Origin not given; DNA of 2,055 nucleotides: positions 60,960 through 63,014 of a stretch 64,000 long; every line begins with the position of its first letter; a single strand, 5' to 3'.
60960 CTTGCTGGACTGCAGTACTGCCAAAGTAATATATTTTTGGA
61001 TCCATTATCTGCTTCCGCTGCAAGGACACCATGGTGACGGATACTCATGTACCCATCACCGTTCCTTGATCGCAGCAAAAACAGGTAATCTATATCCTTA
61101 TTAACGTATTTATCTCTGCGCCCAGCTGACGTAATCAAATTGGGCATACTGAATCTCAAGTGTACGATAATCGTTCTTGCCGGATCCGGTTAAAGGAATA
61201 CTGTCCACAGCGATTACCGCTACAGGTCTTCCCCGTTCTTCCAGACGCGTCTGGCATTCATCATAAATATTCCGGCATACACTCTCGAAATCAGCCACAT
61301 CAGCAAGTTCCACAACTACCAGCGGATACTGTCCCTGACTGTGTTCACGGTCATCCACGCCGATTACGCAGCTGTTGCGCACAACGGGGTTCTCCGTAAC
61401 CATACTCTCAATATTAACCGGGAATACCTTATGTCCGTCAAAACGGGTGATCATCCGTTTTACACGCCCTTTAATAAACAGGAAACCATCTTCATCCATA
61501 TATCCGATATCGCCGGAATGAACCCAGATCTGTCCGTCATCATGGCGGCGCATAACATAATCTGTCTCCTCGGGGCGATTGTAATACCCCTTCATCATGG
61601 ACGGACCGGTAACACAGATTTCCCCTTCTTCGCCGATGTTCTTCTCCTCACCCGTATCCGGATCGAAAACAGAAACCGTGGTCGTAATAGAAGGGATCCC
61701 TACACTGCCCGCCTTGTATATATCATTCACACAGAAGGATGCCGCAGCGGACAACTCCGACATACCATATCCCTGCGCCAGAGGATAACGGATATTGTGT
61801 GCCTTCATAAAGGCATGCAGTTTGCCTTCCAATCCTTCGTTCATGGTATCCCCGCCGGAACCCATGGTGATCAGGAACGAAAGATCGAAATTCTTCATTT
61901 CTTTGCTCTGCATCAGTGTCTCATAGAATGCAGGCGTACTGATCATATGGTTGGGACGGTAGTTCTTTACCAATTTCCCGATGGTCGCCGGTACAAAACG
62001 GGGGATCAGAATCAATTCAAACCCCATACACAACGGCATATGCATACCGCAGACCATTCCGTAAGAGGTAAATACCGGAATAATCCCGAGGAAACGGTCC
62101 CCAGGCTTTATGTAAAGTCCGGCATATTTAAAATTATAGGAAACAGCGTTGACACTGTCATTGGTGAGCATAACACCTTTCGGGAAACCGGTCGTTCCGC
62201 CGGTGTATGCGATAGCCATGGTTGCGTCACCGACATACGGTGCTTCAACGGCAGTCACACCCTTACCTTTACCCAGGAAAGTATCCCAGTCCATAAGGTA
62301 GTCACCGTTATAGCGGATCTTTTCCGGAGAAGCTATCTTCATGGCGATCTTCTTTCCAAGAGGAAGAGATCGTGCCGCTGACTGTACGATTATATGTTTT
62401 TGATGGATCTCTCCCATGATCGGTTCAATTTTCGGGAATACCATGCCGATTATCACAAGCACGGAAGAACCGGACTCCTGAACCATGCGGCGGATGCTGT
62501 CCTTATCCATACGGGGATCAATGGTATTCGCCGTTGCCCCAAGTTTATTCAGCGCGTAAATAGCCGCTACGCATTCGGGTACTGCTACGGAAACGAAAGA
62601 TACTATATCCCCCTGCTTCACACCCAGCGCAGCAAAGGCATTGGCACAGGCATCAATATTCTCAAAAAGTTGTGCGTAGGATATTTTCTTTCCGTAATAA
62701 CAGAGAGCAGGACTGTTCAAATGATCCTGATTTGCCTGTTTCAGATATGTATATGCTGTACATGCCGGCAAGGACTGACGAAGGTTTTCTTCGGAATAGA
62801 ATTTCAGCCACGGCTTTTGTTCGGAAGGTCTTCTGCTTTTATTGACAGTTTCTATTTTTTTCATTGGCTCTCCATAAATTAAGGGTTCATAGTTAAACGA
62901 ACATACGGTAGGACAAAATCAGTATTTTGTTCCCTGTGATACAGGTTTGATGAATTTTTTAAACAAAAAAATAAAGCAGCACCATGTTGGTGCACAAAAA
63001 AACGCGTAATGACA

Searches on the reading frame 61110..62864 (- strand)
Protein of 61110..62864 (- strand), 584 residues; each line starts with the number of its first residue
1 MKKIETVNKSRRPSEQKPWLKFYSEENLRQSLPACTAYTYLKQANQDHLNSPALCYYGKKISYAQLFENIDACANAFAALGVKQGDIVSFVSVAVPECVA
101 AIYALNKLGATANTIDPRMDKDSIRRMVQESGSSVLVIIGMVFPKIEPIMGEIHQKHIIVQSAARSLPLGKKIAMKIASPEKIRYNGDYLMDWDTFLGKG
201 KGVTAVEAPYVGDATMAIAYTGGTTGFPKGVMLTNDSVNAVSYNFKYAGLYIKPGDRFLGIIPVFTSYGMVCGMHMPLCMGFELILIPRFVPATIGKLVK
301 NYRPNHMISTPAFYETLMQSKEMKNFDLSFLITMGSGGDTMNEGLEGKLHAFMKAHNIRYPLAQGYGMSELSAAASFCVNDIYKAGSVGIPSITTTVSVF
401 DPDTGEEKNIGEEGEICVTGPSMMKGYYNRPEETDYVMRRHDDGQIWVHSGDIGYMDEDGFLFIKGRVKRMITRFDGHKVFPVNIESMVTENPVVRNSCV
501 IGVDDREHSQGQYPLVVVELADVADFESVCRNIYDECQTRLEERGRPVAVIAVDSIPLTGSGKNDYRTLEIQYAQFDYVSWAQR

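Call 10: search_protein_families(library=pfam, proteins=[window:61110-62864:-])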
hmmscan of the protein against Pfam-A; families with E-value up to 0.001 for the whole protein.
window:61110-62864:- (584 aa): 2 families
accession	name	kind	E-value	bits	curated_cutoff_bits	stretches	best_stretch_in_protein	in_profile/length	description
PF00501.34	AMP-binding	-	6.7e-72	242.8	29.9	1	43-428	4-384/384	AMP-binding enzyme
PF13193.12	AMP-binding_C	-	1e-09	39.6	24.5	1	485-563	2-76/76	AMP-binding enzyme C-terminal domain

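Call 11: search_protein_families(library=ncbifam, proteins=[window:61110-62864:-])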
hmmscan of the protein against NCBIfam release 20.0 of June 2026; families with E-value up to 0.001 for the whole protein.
window:61110-62864:- (584 aa): 107 families (the best 25 are shown)
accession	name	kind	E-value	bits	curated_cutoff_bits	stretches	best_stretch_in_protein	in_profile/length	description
NF006181.0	PRK08314.1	subfamily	9e-92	308.1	705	1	17-571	5-552/563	long-chain-fatty-acid--CoA ligase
NF004837.0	PRK06187.1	subfamily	1.8e-86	290.5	476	1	36-575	9-524/531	long-chain-fatty-acid--CoA ligase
NF004114.0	PRK05605.1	equivalog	2e-80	270.8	766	1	9-565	7-561/575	long-chain-fatty-acid--CoA ligase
NF004822.0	PRK06178.1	equivalog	3e-70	237.4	782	1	37-571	39-565/571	acyl-CoA synthetase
NF005220.0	PRK06710.1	equivalog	1.2e-69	235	1116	1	16-518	4-502/563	long-chain-fatty-acid--CoA ligase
NF005714.0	PRK07529.1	subfamily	8.2e-65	219.3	632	1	57-569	60-572/640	acyl-CoA synthetase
NF005463.0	PRK07059.1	subfamily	7.2e-61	206.2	869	1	16-567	2-550/557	long-chain-fatty-acid--CoA ligase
NF002966.0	PRK03640.1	equivalog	1.9e-54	185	556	2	205-570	133-477/483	o-succinylbenzoate--CoA ligase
NF009233.0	PRK12583.1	subfamily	2.4e-54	184.7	832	1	40-565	23-542/558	fatty acid CoA ligase family protein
NF006386.0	PRK08633.1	equivalog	8.6e-54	182.7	1221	1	213-569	782-1137/1147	acyl-[ACP]--phospholipid O-acyltransferase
NF004229.0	PRK05677.1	subfamily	1.7e-53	182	879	1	40-568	29-550/563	long-chain-fatty-acid--CoA ligase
NF006523.0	PRK08974.1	equivalog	1.9e-53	181.5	884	1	39-568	27-548/561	long-chain-fatty-acid--CoA ligase FadD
NF005801.1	PRK07656.1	equivalog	5.9e-53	180.2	657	1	40-563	6-493/500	FadD3 family acyl-CoA ligase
NF006182.0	PRK08316.1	subfamily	1.2e-51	175.8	663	1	41-575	17-519/523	fatty acyl-CoA synthetase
NF004838.1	PRK06188.1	equivalog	1.2e-51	175.7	875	1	42-573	16-523/524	fatty-acid--CoA ligase FadD8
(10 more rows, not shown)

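Call 12: find_encoding_contigs(protein=window:61110-62864:-, flank=4000, max_places=10)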
Protein window:61110-62864:- (584 aa): 1 contig read that carries it; 1 place shown.
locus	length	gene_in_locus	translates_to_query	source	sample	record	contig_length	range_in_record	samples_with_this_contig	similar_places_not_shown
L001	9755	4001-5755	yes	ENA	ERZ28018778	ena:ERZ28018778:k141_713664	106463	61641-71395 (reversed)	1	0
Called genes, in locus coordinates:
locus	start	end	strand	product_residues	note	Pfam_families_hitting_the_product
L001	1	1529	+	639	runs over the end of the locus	PF05448:AXE1, PF22244:GCE_fung (faint), PF01738:DLH (faint), PF00326:Peptidase_S9 (faint)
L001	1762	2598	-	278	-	PF01182:Glucosamine_iso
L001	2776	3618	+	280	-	PF02899:Phage_int_SAM_1 (weak), PF00589:Phage_integrase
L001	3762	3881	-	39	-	-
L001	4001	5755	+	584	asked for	PF00501:AMP-binding, PF13193:AMP-binding_C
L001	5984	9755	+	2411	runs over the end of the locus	PF00404:Dockerin_1 (faint)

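Call 23: find_homologous_proteins(query=L001:2776-3615:+, max_evalue=1e-40)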
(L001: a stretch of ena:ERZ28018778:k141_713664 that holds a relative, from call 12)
Query L001:2776-3615:+ (280 aa): 7998 proteins with E <= 1e-40 among 8000 candidates; the best 120 are listed.
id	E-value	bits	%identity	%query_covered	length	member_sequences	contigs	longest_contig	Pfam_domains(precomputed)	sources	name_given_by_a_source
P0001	4.0e-179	612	100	100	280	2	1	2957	PF00589.28,PF02899.24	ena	-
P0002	3.1e-154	530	86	100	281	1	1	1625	PF00589.28,PF02899.24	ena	-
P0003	1.4e-146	505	81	99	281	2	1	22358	PF13495.13,PF00589.28,PF02899.24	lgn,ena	-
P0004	1.4e-145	502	81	99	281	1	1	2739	PF00589.28,PF02899.24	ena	-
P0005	1.3e-142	492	80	100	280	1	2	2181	PF00589.28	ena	-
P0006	8.8e-140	483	78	99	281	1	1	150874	PF00589.28,PF02899.24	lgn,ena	-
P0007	1.3e-138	479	77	99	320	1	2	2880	PF00589.28,PF02899.24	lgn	-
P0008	1.1e-137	476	79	100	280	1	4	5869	PF00589.28,PF02899.24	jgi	-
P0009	6.3e-126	437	71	99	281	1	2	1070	PF00589.28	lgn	-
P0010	1.7e-124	433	71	99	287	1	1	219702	PF13495.13,PF00589.28,PF02899.24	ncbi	-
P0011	4.2e-124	431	71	100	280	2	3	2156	PF00589.28,PF02899.24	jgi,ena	-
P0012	2.3e-120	419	70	99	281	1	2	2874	PF00589.28,PF02899.24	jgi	-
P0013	1.0e-119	417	67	98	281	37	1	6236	PF00589.28,PF02899.24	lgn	-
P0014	2.5e-119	416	67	100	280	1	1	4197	PF13495.13,PF00589.28,PF02899.24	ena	-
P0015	3.2e-119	415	67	100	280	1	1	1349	PF13495.13,PF00589.28,PF02899.24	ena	-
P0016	1.4e-118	413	66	98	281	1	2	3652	PF00589.28,PF02899.24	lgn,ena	-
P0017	1.5e-118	413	65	99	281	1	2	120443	PF00589.28,PF02899.24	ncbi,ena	-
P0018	1.7e-118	413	67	99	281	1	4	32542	PF00589.28,PF02899.24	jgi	-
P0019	3.4e-118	412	67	99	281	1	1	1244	PF00589.28,PF02899.24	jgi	-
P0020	4.0e-118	412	67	98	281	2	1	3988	PF13495.13,PF00589.28,PF02899.24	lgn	-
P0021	7.4e-118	411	67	97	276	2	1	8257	PF00589.28,PF02899.24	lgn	-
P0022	8.5e-118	411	64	99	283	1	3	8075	PF00589.28,PF02899.24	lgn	-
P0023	9.5e-118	410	66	98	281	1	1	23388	PF00589.28,PF02899.24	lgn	-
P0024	1.3e-117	410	66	97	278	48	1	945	PF00589.28,PF02899.24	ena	-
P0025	1.5e-117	410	65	98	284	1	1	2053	PF00589.28,PF02899.24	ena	-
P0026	2.0e-117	409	65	99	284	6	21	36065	PF00589.28,PF02899.24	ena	-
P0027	2.1e-117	409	66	100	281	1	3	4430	PF00589.28,PF02899.24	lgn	-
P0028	2.7e-117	409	66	100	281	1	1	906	PF00589.28,PF02899.24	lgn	-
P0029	3.4e-117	409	68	97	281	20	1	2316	PF00589.28,PF02899.24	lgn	-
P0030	5.7e-117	408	64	99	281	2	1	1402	PF00589.28,PF02899.24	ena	-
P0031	6.7e-117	408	66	100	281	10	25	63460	PF00589.28,PF02899.24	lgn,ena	-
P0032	7.6e-117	407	65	99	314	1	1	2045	PF00589.28,PF02899.24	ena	-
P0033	9.1e-117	407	65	98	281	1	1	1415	PF00589.28,PF02899.24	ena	-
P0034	9.8e-117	407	66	98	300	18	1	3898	PF00589.28,PF02899.24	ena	-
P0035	1.0e-116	407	66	100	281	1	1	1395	PF00589.28,PF02899.24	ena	-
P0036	1.0e-116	407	65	100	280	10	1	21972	PF00589.28,PF02899.24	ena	-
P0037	1.1e-116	407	66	97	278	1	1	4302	PF00589.28,PF02899.24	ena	-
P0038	1.5e-116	407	66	97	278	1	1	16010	PF00589.28,PF02899.24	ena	-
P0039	1.6e-116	406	64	100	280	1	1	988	PF13495.13,PF00589.28,PF02899.24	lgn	-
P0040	1.6e-116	406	66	97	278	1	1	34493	PF00589.28,PF02899.24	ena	-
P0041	1.7e-116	406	66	99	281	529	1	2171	PF00589.28,PF02899.24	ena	-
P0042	1.9e-116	406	65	100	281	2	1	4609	PF00589.28,PF02899.24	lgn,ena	-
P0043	2.1e-116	406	66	100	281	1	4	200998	PF00589.28,PF02899.24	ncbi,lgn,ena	ncbi:tyrosine-type DNA invertase PsrA [Agathobaculum sp. TL06]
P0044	2.4e-116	406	64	99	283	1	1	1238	PF13495.13,PF00589.28,PF02899.24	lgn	-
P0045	2.7e-116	406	66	98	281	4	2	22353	PF00589.28,PF02899.24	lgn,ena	-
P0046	2.9e-116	406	63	99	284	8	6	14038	PF00589.28,PF02899.24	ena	-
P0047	2.9e-116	406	63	99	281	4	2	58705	PF00589.28,PF02899.24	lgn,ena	-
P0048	3.0e-116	406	66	99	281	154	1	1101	PF00589.28,PF02899.24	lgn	-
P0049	3.6e-116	405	65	99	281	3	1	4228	PF00589.28,PF02899.24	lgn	-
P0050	4.0e-116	405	65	99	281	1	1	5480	PF00589.28,PF02899.24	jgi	jgi:integrase/recombinase XerD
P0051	4.3e-116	405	65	97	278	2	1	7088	PF00589.28,PF02899.24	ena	-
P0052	4.8e-116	405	65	98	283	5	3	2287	PF13495.13,PF00589.28,PF02899.24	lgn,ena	-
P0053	4.8e-116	405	64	100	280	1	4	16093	PF00589.28,PF02899.24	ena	-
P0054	5.0e-116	405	68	98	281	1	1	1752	PF00589.28,PF02899.24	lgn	-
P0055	5.8e-116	405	65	99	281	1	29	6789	PF00589.28,PF02899.24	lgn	-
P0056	6.6e-116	404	65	100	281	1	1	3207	PF00589.28,PF02899.24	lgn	-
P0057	6.8e-116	404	65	100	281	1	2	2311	PF00589.28,PF02899.24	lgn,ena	-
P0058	7.2e-116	404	65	99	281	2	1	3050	PF00589.28,PF02899.24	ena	-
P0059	8.0e-116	404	64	99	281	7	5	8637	PF00589.28,PF02899.24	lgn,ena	-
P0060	8.4e-116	404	65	98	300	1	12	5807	PF00589.28,PF02899.24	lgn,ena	-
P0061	8.7e-116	404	66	99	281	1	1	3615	PF00589.28,PF02899.24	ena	-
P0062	8.8e-116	404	65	99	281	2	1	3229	PF00589.28,PF02899.24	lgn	-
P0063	8.9e-116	404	65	100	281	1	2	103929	PF00589.28,PF02899.24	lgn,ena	-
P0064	9.3e-116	404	64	100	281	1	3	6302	PF00589.28,PF02899.24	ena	-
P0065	1.0e-115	404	64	99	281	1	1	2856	PF13495.13,PF00589.28,PF02899.24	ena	-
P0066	1.1e-115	404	65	100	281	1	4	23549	PF00589.28,PF02899.24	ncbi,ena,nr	nr:tyrosine-type recombinase/integrase [uncultured Oscillibacter sp.]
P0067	1.3e-115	403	64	99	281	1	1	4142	PF00589.28,PF02899.24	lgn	-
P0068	1.3e-115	403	66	98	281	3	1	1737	PF00589.28,PF02899.24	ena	-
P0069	1.3e-115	403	65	99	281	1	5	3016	PF00589.28,PF02899.24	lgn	-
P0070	1.4e-115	403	64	98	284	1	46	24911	PF00589.28,PF02899.24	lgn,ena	-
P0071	1.5e-115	403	66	99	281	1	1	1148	PF00589.28,PF02899.24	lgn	-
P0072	1.6e-115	403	65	98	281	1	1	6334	PF00589.28,PF02899.24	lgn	-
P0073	1.6e-115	403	65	100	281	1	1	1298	PF00589.28,PF02899.24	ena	-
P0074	1.6e-115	403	64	100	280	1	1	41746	PF00589.28,PF02899.24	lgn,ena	-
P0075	1.9e-115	403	64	98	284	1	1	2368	PF00589.28,PF02899.24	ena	-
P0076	1.9e-115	403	64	99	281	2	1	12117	PF13495.13,PF00589.28,PF02899.24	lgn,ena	-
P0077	2.1e-115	403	65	98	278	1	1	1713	PF00589.28,PF02899.24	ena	-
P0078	2.4e-115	403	64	98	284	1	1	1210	PF00589.28,PF02899.24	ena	-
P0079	2.5e-115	403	66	99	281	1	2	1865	PF00589.28,PF02899.24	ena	-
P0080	2.6e-115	402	64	98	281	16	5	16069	PF00589.28,PF02899.24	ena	-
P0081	2.6e-115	402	63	99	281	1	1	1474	PF13495.13,PF00589.28,PF02899.24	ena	-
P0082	2.7e-115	402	63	99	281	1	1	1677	PF13495.13,PF00589.28,PF02899.24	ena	-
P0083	2.8e-115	402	65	97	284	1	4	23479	PF00589.28,PF02899.24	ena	-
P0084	3.6e-115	402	64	98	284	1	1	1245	PF00589.28,PF02899.24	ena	-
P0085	3.9e-115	402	66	100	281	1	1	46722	PF00589.28,PF02899.24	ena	-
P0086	4.1e-115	402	64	98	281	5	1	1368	PF00589.28,PF02899.24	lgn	-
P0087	4.2e-115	402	65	99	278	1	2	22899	PF00589.28,PF02899.24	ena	-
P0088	4.6e-115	402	64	100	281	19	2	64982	PF00589.28,PF02899.24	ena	-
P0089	4.8e-115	402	63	99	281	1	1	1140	PF00589.28,PF02899.24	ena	-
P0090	5.2e-115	401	66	99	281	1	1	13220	PF00589.28,PF02899.24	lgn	-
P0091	5.6e-115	401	64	99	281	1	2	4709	PF00589.28,PF02899.24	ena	-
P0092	5.6e-115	401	65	100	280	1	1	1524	PF00589.28,PF02899.24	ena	-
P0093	5.8e-115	401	64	98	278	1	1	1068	PF00589.28,PF02899.24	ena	-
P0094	6.1e-115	401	66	98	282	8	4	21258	PF00589.28,PF02899.24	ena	-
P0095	6.2e-115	401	68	96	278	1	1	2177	PF00589.28,PF02899.24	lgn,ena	-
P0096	6.3e-115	401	68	96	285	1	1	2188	PF00589.28,PF02899.24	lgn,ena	-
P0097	6.5e-115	401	65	99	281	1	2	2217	PF00589.28,PF02899.24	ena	-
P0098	6.7e-115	401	66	96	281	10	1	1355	PF00589.28,PF02899.24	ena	-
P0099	7.0e-115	401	63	99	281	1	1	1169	PF00589.28,PF02899.24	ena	-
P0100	7.1e-115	401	65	98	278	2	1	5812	PF00589.28,PF02899.24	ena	-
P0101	7.4e-115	401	66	99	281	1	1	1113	PF00589.28,PF02899.24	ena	-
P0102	7.8e-115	401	64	99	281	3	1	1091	PF00589.28,PF02899.24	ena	-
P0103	7.9e-115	401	63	99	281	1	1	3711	PF13495.13,PF00589.28,PF02899.24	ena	-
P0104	9.3e-115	401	64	99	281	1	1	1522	PF00589.28,PF02899.24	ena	-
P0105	9.3e-115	401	63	99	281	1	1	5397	PF13495.13,PF00589.28,PF02899.24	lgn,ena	-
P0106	9.3e-115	401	66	96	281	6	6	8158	PF13495.13,PF00589.28,PF02899.24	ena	-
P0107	9.7e-115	401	64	98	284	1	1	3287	PF00589.28,PF02899.24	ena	-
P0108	9.9e-115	401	64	98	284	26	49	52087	PF00589.28,PF02899.24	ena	-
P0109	1.1e-114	400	64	98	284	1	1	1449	PF00589.28,PF02899.24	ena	-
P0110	1.1e-114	400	64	98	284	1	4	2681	PF00589.28,PF02899.24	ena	-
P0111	1.2e-114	400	63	99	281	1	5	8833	PF13495.13,PF00589.28,PF02899.24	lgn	-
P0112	1.2e-114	400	65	97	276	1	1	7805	PF00589.28,PF02899.24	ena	-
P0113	1.2e-114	400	64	99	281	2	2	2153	PF00589.28,PF02899.24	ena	-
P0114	1.3e-114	400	63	99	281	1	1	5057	PF13495.13,PF00589.28,PF02899.24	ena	-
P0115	1.3e-114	400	63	99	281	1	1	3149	PF13495.13,PF00589.28,PF02899.24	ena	-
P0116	1.6e-114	400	63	99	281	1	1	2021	PF13495.13,PF00589.28,PF02899.24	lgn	-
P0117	1.7e-114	400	63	99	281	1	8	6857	PF13495.13,PF00589.28,PF02899.24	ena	-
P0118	1.9e-114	400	63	99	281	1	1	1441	PF13495.13,PF00589.28,PF02899.24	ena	-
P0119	1.9e-114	400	64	100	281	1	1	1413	PF00589.28,PF02899.24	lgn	-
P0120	2.0e-114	400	65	98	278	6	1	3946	PF13495.13,PF00589.28,PF02899.24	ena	-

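Call 25: search_protein_families(library=ncbifam, proteins=[L001:2776-3615:+, P0043], max_evalue=1e-10)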
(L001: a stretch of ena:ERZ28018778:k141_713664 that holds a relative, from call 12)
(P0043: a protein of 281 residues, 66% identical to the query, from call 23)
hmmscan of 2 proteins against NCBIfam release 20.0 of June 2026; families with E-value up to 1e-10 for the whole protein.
L001:2776-3615:+ (280 aa): 6 families
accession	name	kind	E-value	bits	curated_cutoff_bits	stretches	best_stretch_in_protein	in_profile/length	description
NF040815.2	recomb_XerA_Arch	equivalog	2.7e-39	135.3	220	1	12-269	2-259/263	site-specific tyrosine recombinase/integron integrase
TIGR02225.1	recomb_XerD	equivalog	1.5e-33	116.4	329.6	1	13-268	3-278/290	site-specific tyrosine recombinase XerD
NF001399.0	PRK00283.1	subfamily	5e-31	108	279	1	8-268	7-287/300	tyrosine recombinase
TIGR02224.1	recomb_XerC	equivalog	1.8e-30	106.4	335.15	1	13-267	3-280/295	tyrosine recombinase XerC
NF003462.0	PRK05084.1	equivalog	3.6e-17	62.1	267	1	117-276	188-356/360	tyrosine recombinase XerS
TIGR02249.1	integrase_gron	subfamily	2.5e-15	56.7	265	0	200-261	237-297/315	integron integrase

P0043 (281 aa): 7 families
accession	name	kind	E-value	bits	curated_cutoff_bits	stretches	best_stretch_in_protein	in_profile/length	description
NF040815.2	recomb_XerA_Arch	equivalog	3.9e-41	141.4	220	1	14-267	3-256/263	site-specific tyrosine recombinase/integron integrase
TIGR02225.1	recomb_XerD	equivalog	3.7e-34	118.4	329.6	1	14-264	3-273/290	site-specific tyrosine recombinase XerD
NF001399.0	PRK00283.1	subfamily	3.5e-33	115.1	279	1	6-264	4-282/300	tyrosine recombinase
TIGR02224.1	recomb_XerC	equivalog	5.2e-30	104.8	335.15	1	14-265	3-277/295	tyrosine recombinase XerC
NF003462.0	PRK05084.1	equivalog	2.9e-19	69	267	1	124-277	194-356/360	tyrosine recombinase XerS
TIGR02249.1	integrase_gron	subfamily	2e-15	57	265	0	203-263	239-298/315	integron integrase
NF002331.0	PRK01287.1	subfamily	3e-12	46.2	371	1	8-263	27-310/365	site-specific tyrosine recombinase XerC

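Call 26: find_encoding_contigs(protein=P0001, flank=5000, max_places=10)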
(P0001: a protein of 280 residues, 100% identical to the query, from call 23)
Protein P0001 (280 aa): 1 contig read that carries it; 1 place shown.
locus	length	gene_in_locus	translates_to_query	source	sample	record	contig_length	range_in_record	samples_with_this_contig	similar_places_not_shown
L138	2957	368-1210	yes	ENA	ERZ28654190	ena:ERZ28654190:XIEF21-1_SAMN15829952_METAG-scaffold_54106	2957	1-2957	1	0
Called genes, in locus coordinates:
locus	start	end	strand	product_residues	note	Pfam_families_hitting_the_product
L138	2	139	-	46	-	?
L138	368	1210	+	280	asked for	PF02899:Phage_int_SAM_1 (weak), PF00589:Phage_integrase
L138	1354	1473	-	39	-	-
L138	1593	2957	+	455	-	?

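Call 29: find_encoding_contigs(protein=P0006, flank=6000, max_places=10)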
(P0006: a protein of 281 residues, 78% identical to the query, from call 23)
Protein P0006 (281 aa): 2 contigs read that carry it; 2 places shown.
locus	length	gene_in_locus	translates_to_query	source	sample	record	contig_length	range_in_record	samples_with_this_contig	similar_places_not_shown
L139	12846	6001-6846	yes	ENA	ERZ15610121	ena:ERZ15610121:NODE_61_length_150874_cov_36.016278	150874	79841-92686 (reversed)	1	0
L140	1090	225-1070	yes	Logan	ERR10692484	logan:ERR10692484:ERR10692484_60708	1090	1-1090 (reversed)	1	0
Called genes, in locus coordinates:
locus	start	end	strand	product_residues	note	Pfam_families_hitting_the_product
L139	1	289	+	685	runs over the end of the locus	PF07275:ArdA, PF14191:YodL, PF14195:DUF4316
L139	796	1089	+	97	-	-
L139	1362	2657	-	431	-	PF04326:SLFN_AlbA_2, PF13749:HATPase_c_4, PF01325:Fe_dep_repress (weak)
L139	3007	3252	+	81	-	-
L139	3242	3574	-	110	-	PF19517:DUF6050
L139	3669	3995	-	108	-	-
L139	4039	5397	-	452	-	PF03432:Relaxase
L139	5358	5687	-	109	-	PF21983:NikA-like, PF05713:MobC (weak)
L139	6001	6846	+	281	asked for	PF02899:Phage_int_SAM_1, PF00589:Phage_integrase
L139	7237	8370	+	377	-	PF14311:DUF4379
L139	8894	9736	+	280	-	PF00404:Dockerin_1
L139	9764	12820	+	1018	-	PF02368:Big_2 (weak), PF26918:Ig_Eae (weak), PF18676:MBG_2, PF09479:Flg_new, PF00395:SLH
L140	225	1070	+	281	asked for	PF02899:Phage_int_SAM_1, PF00589:Phage_integrase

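Call 30: find_encoding_contigs(protein=P0003, flank=6000, max_places=10)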
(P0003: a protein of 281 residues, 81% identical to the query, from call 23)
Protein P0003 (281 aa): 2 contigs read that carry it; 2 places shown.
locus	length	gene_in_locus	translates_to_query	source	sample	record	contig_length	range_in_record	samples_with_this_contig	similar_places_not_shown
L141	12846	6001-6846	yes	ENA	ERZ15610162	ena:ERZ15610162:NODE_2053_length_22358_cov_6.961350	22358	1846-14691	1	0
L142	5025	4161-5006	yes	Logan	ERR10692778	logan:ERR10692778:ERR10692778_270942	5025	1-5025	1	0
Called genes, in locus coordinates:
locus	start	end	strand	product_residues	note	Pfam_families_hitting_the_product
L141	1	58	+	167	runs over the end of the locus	PF12960:DUF3849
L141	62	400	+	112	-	PF21983:NikA-like, PF05713:MobC (weak)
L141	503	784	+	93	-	PF18956:DUF5699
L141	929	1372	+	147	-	PF13443:HTH_26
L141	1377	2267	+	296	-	PF07804:HipA_C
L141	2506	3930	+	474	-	PF03432:Relaxase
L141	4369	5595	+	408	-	PF13173:AAA_14, PF13635:DUF4143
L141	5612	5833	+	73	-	-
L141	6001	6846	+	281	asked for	PF13495:Phage_int_SAM_4 (faint), PF02899:Phage_int_SAM_1 (weak), PF00589:Phage_integrase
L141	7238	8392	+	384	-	PF14311:DUF4379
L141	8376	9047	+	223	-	-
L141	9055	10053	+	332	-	-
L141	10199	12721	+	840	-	PF16255:Lipase_GDSL_lke, PF00404:Dockerin_1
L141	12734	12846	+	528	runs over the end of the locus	PF00404:Dockerin_1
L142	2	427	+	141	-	?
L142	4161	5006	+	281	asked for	PF13495:Phage_int_SAM_4 (faint), PF02899:Phage_int_SAM_1 (weak), PF00589:Phage_integrase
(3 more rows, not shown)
